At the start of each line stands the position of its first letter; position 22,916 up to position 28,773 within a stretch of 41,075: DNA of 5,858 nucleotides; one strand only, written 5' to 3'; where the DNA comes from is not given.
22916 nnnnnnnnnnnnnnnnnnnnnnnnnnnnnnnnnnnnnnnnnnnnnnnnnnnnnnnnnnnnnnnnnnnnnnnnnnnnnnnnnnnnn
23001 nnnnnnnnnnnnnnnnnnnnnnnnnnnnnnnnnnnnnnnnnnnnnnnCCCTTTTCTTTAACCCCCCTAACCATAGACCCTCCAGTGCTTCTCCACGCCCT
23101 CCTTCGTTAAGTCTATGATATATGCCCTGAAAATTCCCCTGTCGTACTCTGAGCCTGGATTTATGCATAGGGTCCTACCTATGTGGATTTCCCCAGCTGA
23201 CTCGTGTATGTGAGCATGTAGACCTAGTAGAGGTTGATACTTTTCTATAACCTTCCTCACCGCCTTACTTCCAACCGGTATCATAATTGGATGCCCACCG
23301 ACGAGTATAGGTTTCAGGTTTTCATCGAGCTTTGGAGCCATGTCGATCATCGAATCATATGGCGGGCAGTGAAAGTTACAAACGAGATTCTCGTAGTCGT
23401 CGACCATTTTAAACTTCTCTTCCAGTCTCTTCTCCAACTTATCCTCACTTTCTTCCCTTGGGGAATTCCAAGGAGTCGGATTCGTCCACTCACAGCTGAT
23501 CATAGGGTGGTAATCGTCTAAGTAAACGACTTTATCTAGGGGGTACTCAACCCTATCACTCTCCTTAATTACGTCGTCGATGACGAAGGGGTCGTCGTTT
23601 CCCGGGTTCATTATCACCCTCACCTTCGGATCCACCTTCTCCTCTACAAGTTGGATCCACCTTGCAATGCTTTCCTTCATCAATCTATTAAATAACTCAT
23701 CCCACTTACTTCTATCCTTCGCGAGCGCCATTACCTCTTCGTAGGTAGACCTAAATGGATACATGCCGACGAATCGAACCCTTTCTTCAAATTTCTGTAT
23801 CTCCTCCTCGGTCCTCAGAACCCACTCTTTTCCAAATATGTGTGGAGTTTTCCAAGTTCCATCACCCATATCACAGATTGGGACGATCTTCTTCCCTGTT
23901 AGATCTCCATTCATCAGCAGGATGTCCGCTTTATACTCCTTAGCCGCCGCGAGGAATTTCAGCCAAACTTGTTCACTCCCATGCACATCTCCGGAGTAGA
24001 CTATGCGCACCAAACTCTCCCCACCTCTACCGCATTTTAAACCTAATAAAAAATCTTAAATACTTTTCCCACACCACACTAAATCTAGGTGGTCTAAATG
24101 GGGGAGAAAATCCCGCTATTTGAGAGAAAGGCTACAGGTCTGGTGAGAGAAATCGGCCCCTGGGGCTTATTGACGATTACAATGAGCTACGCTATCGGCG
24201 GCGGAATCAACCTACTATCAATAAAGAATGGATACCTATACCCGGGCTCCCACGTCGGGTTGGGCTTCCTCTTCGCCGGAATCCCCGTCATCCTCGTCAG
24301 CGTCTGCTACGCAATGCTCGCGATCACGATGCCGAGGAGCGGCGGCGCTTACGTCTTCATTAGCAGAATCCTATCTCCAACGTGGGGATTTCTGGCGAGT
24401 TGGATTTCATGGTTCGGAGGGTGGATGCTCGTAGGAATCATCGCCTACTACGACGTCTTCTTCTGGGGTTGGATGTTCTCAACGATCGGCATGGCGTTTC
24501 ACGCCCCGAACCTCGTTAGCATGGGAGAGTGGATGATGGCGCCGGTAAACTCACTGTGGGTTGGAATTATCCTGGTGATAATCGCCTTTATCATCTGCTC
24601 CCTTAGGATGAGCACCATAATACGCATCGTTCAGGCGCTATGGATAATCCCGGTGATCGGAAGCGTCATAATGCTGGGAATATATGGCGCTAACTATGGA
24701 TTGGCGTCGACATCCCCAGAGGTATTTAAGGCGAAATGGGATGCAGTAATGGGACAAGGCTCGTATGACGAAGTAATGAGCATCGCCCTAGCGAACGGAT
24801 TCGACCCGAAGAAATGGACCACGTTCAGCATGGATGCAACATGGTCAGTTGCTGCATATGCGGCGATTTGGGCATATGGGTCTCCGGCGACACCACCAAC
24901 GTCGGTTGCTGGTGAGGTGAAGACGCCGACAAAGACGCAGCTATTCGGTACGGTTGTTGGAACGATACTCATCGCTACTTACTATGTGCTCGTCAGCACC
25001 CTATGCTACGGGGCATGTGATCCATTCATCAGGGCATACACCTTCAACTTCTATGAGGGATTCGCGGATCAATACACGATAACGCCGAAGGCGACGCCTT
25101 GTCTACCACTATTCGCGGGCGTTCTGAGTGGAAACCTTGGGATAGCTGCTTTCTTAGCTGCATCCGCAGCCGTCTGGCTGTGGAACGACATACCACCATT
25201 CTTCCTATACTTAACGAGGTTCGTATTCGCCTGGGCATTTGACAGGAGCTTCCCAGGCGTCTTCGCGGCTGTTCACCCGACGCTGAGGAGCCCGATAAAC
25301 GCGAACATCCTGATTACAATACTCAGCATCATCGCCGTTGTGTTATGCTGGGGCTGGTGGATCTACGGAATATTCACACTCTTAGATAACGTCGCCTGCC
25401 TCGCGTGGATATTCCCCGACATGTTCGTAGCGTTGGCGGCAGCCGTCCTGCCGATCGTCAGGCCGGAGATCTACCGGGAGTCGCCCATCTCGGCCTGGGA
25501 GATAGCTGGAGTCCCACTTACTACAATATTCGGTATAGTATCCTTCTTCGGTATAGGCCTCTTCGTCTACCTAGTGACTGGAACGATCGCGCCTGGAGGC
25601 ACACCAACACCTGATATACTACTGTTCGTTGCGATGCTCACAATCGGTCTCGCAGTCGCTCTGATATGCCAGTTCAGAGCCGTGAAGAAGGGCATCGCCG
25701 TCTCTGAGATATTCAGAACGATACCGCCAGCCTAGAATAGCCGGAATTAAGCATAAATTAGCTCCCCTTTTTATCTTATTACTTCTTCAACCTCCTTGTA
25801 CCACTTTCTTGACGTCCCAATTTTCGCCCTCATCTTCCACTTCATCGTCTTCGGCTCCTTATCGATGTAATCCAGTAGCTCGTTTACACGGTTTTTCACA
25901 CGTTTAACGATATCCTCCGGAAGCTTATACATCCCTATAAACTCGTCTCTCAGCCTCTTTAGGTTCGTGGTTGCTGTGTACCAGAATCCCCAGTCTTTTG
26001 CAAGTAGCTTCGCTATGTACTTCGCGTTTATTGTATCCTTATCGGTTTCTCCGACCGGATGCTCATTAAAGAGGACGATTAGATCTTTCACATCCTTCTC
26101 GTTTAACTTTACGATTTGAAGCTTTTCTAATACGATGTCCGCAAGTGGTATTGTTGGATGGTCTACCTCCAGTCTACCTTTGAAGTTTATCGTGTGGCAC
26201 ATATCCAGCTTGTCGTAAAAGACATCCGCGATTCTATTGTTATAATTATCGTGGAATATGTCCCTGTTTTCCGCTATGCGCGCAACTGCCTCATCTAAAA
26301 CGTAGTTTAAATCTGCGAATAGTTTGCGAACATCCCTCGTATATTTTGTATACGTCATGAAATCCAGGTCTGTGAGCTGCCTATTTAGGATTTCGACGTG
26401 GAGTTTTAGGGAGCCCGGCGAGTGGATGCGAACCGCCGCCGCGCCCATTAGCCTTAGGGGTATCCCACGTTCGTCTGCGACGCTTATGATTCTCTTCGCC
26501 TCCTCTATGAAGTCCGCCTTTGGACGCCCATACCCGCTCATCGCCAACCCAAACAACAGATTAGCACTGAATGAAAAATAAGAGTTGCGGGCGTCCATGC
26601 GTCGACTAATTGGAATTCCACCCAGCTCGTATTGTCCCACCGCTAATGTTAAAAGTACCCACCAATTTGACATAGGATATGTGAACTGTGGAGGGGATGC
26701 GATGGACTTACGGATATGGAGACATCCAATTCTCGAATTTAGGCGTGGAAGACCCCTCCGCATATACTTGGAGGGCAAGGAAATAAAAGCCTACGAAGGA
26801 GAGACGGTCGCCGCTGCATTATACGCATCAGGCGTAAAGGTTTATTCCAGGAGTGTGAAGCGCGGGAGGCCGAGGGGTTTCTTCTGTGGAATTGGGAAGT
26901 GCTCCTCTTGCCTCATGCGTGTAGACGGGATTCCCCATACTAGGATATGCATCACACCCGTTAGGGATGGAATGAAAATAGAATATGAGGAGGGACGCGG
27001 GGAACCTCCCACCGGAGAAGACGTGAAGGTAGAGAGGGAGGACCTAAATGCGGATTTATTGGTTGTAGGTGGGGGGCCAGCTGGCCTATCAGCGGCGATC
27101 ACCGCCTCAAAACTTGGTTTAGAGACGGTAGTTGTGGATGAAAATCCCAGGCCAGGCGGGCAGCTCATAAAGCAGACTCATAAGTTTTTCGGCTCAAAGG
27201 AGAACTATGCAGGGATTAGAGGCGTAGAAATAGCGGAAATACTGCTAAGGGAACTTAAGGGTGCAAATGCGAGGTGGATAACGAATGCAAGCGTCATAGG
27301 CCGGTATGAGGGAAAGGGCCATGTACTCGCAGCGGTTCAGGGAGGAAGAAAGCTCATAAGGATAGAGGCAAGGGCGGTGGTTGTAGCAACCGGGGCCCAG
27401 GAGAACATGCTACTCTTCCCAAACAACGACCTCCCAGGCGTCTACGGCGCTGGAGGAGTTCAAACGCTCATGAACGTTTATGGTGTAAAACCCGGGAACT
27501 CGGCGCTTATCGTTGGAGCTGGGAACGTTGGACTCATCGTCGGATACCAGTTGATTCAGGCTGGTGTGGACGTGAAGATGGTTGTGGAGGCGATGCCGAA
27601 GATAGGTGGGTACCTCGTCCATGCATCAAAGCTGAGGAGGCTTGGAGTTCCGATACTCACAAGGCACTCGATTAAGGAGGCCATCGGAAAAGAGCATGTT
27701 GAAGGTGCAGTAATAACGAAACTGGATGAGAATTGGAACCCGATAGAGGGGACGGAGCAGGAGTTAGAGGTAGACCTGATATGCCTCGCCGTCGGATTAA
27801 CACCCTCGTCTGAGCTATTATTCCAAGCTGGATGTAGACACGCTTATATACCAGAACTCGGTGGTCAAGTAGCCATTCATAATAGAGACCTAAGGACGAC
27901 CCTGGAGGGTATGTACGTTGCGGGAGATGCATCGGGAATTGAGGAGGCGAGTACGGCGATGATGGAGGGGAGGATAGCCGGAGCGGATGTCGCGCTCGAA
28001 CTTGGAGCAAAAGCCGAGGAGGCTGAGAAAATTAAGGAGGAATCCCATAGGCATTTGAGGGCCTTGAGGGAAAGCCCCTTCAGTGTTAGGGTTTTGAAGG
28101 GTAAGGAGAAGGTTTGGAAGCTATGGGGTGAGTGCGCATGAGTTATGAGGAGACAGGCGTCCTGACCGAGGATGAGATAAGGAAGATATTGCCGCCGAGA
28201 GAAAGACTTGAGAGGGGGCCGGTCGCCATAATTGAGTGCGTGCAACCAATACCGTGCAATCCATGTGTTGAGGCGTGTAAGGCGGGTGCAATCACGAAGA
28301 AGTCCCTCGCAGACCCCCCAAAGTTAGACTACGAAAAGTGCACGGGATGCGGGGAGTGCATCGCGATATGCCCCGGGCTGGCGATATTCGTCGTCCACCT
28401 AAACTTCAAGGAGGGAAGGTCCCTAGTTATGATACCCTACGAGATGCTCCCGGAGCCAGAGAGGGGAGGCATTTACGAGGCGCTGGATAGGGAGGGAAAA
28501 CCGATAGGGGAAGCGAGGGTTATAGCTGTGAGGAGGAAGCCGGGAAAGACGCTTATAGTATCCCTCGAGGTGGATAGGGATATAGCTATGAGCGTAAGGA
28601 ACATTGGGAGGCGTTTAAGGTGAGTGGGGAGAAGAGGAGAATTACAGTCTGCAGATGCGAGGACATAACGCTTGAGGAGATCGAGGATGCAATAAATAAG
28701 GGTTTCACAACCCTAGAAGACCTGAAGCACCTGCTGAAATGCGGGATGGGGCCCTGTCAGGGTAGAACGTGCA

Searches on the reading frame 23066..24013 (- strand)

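Call 12: search_protein_families(library=pfam, proteins=[window:23066-24013:-], max_evalue=0.00001)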
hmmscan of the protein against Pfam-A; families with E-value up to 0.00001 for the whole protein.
window:23066-24013:- (315 aa): 1 family
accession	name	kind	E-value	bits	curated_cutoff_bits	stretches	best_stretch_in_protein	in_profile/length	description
PF00149.33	Metallophos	-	7.9e-08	33.4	21.5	0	107-271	49-190/191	Calcineurin-like phosphoesterase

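Call 80: search_protein_families(library=ncbifam, proteins=[window:23066-24013:-], max_evalue=0.001)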
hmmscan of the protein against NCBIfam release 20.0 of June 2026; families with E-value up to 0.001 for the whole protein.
window:23066-24013:- (315 aa): 0 families

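Call 81: search_protein_families(library=padloc, proteins=[window:23066-24013:-], max_evalue=0.001)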
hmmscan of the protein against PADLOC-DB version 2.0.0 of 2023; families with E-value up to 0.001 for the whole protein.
window:23066-24013:- (315 aa): 1 family
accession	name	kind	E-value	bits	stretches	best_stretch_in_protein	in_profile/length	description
PDLC04908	PDC-S10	-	1.5e-07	28.9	1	132-286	62-198/223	-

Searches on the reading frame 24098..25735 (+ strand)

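Call 12: search_protein_families(library=pfam, proteins=[window:24098-25735:+], max_evalue=0.00001)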
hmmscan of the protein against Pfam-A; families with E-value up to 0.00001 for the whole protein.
window:24098-25735:+ (545 aa): 1 family
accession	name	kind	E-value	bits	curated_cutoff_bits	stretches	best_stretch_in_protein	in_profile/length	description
PF13520.12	AA_permease_2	-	4.8e-20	72.3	27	1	19-514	1-423/427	Amino acid permease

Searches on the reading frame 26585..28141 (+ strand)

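Call 12: search_protein_families(library=pfam, proteins=[window:26585-28141:+], max_evalue=0.00001)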
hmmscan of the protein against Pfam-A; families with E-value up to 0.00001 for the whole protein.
window:26585-28141:+ (518 aa): 13 families
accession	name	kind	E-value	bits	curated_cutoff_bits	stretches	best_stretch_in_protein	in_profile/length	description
PF07992.20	Pyr_redox_2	-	8.1e-36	124.4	26.1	1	157-462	2-291/291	Pyridine nucleotide-disulphide oxidoreductase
PF13510.11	Fer2_4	-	1.5e-27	95.9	22.8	1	56-134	2-79/82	2Fe-2S iron-sulfur cluster binding domain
PF13738.12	Pyr_redox_3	-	9.3e-12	45.2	30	0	260-447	123-305/305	Pyridine nucleotide-disulphide oxidoreductase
PF12831.13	FAD_oxidored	-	1.3e-11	44.9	27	1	157-203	1-48/416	FAD dependent oxidoreductase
PF13450.12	NAD_binding_8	-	2.1e-11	44.4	21.9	1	160-195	1-36/68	NAD(P)-binding Rossmann-like domain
PF01266.30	DAO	-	2e-10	41.2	27.9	0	157-192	1-37/353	FAD dependent oxidoreductase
PF00070.33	Pyr_redox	-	1.3e-08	35.7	22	0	307-372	2-74/82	Pyridine nucleotide-disulphide oxidoreductase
PF01494.25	FAD_binding_3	-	4.7e-08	33.1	22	0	157-187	3-33/349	FAD binding domain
PF03486.20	HI0933_like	-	1e-07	32.1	50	0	157-194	2-39/244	HI0933-like protein Rossmann domain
PF00890.30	FAD_binding_2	-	2.4e-07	30.7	20.4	1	157-193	1-37/414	FAD binding domain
PF05834.18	Lycopene_cycl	-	6.7e-07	29.2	23.4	0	157-189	1-35/380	Lycopene cyclase protein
PF01946.23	Thi4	-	1.5e-06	28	26.2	0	155-193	17-56/235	Thi4 family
PF01134.28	GIDA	-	6.1e-06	26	22.1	0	157-195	1-29/391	Glucose inhibited division protein A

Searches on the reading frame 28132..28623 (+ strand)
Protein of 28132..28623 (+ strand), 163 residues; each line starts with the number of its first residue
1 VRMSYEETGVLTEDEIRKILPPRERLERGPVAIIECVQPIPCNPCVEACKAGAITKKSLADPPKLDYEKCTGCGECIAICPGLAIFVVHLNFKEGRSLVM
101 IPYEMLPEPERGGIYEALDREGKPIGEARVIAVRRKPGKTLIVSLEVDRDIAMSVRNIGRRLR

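Call 74: search_protein_families(library=pfam, proteins=[window:28132-28623:+], max_evalue=0.00001)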
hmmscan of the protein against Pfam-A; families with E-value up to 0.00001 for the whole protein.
window:28132-28623:+ (163 aa): 5 families
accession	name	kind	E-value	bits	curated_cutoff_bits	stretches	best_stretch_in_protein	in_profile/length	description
PF00037.32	Fer4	-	4.9e-08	32.9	21.1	1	64-85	2-23/24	4Fe-4S binding domain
PF13187.11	Fer4_9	-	3.8e-07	30.5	27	1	41-82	4-49/52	4Fe-4S dicluster domain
PF12838.12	Fer4_7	-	6.6e-07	30.1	27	1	41-81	4-49/52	4Fe-4S dicluster domain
PF12837.12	Fer4_6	-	1.7e-06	28.1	25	0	66-83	5-22/24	4Fe-4S binding domain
PF13237.11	Fer4_10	-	3e-06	27.5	25.5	1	40-81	10-53/53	4Fe-4S dicluster domain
